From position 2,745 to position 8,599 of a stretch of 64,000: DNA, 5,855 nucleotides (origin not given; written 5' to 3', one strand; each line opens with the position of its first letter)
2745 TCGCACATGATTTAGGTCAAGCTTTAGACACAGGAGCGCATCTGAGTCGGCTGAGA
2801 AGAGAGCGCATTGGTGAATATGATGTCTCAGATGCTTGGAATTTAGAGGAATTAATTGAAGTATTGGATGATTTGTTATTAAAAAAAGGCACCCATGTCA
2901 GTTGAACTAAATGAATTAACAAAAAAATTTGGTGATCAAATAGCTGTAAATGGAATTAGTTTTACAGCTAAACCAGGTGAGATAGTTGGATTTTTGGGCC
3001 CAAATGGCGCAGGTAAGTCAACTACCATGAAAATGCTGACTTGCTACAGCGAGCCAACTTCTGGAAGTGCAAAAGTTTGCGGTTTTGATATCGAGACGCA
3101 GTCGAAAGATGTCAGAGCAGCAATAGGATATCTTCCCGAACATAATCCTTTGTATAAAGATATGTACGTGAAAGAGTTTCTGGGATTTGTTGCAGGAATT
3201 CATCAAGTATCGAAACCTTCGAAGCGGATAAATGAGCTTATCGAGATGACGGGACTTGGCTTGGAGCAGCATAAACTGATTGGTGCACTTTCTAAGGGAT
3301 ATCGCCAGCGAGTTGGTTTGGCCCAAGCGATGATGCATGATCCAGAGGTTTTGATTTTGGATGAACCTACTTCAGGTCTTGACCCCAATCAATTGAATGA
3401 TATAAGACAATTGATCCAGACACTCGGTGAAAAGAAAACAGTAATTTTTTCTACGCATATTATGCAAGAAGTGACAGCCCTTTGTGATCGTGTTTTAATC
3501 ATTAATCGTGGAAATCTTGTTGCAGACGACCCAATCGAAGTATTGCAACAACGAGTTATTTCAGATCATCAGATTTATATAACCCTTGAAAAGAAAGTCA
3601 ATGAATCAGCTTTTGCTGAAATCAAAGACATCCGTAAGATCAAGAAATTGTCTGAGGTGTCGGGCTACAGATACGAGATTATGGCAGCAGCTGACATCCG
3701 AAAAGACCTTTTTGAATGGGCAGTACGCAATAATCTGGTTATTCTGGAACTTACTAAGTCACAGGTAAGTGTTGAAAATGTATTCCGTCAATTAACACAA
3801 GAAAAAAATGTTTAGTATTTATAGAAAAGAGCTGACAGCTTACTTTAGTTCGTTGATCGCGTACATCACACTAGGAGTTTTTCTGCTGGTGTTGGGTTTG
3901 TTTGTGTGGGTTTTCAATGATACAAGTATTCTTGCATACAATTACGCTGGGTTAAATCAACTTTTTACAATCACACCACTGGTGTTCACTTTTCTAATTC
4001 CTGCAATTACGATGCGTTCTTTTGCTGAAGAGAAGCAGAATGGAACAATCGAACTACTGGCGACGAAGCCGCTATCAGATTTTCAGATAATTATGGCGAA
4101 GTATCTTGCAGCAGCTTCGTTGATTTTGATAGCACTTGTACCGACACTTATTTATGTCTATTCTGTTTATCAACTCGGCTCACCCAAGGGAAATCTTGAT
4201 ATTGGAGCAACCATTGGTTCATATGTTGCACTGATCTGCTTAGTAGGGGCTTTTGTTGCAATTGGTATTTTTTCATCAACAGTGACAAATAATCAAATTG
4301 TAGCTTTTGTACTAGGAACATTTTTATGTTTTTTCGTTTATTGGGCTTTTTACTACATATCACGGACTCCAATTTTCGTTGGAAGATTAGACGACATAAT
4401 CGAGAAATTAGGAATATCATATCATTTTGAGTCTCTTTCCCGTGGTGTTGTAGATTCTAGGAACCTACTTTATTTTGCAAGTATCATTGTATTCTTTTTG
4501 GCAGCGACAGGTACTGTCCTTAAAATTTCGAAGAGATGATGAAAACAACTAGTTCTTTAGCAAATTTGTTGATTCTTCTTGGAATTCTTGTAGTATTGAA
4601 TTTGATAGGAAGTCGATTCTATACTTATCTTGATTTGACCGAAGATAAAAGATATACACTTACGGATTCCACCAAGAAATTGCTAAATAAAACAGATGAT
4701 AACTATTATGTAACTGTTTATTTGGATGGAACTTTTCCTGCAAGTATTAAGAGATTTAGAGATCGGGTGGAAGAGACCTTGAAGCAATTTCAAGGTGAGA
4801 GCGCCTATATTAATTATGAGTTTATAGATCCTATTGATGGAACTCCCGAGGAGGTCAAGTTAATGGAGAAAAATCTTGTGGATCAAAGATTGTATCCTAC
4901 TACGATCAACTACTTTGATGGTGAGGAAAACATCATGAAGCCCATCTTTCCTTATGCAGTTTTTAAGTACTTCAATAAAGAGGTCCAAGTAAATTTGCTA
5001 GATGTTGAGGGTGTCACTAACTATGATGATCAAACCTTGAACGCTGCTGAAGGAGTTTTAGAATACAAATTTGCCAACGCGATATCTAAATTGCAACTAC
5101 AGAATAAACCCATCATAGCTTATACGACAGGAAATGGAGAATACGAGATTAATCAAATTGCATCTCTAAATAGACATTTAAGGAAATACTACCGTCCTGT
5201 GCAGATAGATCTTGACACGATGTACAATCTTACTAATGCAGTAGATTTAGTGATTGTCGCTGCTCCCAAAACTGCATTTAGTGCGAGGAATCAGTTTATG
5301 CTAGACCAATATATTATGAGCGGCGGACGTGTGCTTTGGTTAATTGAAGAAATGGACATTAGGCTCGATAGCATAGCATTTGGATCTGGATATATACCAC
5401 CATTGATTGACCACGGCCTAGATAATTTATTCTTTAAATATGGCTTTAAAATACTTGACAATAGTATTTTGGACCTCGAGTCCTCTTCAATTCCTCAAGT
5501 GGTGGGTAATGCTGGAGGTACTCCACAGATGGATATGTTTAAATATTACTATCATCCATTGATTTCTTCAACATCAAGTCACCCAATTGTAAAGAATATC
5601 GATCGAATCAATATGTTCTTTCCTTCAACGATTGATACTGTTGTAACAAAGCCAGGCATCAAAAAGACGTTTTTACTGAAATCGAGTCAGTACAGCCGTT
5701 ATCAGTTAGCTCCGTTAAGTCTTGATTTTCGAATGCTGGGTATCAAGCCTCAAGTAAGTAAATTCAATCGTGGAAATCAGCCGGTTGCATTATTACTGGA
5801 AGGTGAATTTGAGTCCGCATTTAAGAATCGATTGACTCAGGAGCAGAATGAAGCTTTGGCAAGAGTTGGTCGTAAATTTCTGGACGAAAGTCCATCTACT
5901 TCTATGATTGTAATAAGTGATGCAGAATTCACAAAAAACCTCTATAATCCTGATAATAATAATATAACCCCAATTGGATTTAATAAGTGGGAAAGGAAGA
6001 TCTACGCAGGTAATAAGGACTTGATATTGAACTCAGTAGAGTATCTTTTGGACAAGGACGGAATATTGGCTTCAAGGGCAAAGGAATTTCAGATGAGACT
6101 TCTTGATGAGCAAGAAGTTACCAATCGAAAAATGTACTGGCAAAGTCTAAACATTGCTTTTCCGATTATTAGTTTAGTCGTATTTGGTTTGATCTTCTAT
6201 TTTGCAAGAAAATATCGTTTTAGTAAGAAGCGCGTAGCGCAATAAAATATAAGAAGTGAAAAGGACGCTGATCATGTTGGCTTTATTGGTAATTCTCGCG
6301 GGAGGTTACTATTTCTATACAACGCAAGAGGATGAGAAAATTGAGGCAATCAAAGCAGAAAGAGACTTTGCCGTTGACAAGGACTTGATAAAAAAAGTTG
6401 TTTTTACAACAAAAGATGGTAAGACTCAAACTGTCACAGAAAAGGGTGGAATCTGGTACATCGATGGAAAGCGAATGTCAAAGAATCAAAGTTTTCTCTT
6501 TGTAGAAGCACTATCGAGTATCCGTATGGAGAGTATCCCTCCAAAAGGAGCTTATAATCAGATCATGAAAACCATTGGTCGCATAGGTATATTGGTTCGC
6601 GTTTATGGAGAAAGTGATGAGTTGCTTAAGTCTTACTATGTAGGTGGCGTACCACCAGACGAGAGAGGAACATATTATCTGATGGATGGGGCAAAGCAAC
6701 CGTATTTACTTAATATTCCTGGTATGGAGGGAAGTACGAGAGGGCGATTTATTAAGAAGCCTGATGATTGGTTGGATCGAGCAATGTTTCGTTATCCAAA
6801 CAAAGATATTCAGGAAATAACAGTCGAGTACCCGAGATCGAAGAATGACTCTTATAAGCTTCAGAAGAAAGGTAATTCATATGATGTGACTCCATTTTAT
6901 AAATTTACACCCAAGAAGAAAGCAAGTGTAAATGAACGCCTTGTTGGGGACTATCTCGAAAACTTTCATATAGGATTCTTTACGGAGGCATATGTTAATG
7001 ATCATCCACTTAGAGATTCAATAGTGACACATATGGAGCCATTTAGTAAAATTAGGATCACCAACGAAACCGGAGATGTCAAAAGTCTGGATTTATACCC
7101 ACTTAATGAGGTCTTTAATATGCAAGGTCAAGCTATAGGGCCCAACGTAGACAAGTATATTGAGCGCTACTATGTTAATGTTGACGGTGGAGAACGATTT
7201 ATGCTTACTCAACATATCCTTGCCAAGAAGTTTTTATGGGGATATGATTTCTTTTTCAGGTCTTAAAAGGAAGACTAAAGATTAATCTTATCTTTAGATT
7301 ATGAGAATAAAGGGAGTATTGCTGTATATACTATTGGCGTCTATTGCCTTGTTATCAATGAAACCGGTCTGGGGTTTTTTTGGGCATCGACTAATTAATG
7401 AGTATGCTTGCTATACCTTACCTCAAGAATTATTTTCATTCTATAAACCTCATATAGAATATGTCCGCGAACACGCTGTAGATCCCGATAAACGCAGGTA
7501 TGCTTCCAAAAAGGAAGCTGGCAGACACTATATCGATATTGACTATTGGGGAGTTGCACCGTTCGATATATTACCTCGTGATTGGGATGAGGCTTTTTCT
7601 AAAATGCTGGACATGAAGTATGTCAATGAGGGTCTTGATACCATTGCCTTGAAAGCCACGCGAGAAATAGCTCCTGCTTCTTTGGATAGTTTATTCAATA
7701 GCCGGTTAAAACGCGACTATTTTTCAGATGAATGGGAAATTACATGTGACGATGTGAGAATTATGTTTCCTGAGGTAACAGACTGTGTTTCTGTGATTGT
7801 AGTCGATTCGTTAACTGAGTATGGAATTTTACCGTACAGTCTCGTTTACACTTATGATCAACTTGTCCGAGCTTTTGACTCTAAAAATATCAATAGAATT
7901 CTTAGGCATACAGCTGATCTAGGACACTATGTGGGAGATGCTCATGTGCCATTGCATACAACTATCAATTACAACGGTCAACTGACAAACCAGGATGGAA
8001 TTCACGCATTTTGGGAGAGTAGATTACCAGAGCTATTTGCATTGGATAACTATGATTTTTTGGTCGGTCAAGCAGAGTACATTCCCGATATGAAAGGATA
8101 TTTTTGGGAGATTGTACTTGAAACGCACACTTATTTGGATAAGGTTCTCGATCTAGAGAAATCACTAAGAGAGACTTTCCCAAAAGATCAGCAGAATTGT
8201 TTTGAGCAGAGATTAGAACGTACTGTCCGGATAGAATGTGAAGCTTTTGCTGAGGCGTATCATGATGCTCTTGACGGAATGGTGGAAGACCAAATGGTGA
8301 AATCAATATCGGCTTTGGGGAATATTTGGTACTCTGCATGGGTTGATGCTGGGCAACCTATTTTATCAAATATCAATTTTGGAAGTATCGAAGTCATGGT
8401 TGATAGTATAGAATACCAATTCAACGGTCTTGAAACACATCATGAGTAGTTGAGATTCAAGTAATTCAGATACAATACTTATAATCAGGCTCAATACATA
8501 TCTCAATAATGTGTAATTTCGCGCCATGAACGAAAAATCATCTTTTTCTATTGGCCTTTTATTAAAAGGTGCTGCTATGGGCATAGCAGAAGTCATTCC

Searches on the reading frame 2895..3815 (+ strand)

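Call 84: search_protein_families(library=ncbifam, proteins=[window:2895-3815:+], max_evalue=0.00001)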
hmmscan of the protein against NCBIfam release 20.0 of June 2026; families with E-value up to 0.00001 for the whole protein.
window:2895-3815:+ (306 aa): 184 families (the best 25 are shown)
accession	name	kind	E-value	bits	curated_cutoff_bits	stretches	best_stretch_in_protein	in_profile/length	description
TIGR03522.1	GldA_ABC_ATP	equivalog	2.8e-120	401.3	402.6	1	1-301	1-301/301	gliding motility-associated ABC transporter ATP-binding subunit GldA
TIGR01188.1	drrA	subfamily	6e-69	232.6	312.45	1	10-301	1-301/302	daunorubicin resistance ABC transporter, ATP-binding protein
NF033858.1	ABC2_perm_RbbA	equivalog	3.5e-57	194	1050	1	2-232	266-501/909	ribosome-associated ATPase/putative transporter RbbA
TIGR03740.1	galliderm_ABC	subfamily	1.6e-47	162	309.75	1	4-214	2-208/223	lantibiotic protection ABC transporter ATP-binding subunit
NF010060.0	PRK13537.1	equivalog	5.2e-47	160.3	521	1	3-223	16-240/314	nodulation factor ABC transporter ATP-binding protein NodI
TIGR03864.1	PQQ_ABC_ATP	hypoth_equivalog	1.8e-45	155.2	302.25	1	3-220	2-222/236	ABC transporter, ATP-binding subunit, PQQ-dependent alcohol dehydrogenase system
NF010059.0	PRK13536.1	equivalog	1.6e-42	145.5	549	1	2-220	43-264/342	nodulation factor ABC transporter ATP-binding protein NodI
TIGR01288.1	nodI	equivalog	2.9e-41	141.4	424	1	1-229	3-234/303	nodulation factor ABC transporter ATP-binding protein NodI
TIGR04406.1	LPS_export_lptB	equivalog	5.3e-41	140.5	240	1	4-219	3-225/239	LPS export ABC transporter ATP-binding protein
TIGR03375.1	type_I_sec_LssB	subfamily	2.5e-37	128.5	693.1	1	14-216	479-687/696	type I secretion system permease/ATPase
TIGR00968.1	3a0106s01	subfamily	1.1e-36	126.6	342.75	1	4-210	2-211/237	sulfate ABC transporter ATP-binding protein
NF047930.1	ABC_ATP_B6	equivalog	3.9e-36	124.7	670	1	3-225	3-234/510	putative B6 ABC transporter ATP-binding protein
TIGR01186.1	proV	subfamily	7.2e-35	120.8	326.6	1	10-253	1-251/363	betaine/proline/choline family ABC transporter ATP-binding protein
TIGR04521.1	ECF_ATPase_2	equivalog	9.9e-35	120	330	1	15-226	18-243/279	energy-coupling factor transporter ATPase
TIGR03410.1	urea_trans_UrtE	equivalog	1.1e-34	119.9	285.8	1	4-223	2-225/230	urea ABC transporter ATP-binding subunit UrtE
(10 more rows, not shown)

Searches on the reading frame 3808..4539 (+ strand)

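Call 84: search_protein_families(library=ncbifam, proteins=[window:3808-4539:+], max_evalue=0.00001)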
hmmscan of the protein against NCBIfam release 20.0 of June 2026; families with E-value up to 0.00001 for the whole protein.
window:3808-4539:+ (243 aa): 1 family
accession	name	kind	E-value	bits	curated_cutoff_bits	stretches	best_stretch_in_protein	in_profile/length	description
TIGR03518.1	ABC_perm_GldF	equivalog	3.9e-92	308.6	288.5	1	1-239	1-238/240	gliding motility-associated ABC transporter permease subunit GldF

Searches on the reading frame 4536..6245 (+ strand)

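Call 52: search_protein_families(library=pfam, proteins=[window:4536-6245:+], max_evalue=0.001)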
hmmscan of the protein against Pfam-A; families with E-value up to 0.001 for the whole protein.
window:4536-6245:+ (569 aa): 3 families
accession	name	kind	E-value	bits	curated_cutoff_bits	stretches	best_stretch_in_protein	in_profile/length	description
PF09822.16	ABC_transp_aux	-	5e-71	239.7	34.7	1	191-500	1-288/288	ABC-type uncharacterized transport system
PF23357.1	DUF7088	-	6.8e-22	78.1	27.8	1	36-143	1-104/105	Domain of unknown function (DUF7088)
PF23355.1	IFT52_GIFT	-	5.8e-05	22.7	27.2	1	206-272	16-82/246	IFT52 GIFT domain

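Call 84: search_protein_families(library=ncbifam, proteins=[window:4536-6245:+], max_evalue=0.00001)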
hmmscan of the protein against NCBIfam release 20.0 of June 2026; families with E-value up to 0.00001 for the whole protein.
window:4536-6245:+ (569 aa): 1 family
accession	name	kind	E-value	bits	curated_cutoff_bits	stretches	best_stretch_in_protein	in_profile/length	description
TIGR03521.1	GldG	equivalog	5.6e-148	494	389.85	1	10-563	3-552/552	gliding motility-associated ABC transporter substrate-binding protein GldG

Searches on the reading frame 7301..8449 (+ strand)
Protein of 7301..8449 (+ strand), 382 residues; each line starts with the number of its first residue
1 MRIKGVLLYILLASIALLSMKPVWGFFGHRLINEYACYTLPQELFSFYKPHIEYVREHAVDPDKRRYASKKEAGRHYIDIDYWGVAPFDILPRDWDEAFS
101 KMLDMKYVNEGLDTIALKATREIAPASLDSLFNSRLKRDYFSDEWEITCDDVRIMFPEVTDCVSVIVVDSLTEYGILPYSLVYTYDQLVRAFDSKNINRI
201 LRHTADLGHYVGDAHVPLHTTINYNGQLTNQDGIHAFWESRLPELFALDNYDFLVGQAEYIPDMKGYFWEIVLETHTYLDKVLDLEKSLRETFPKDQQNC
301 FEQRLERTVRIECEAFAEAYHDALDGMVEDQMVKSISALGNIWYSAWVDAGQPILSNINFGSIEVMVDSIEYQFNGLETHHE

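Call 52: search_protein_families(library=pfam, proteins=[window:7301-8449:+], max_evalue=0.001)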
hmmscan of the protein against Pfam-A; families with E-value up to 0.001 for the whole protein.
window:7301-8449:+ (382 aa): 1 family
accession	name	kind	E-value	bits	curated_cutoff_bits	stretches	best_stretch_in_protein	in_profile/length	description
PF02265.22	S1-P1_nuclease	-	1.5e-05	25.5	29.5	0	201-275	108-169/258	S1/P1 Nuclease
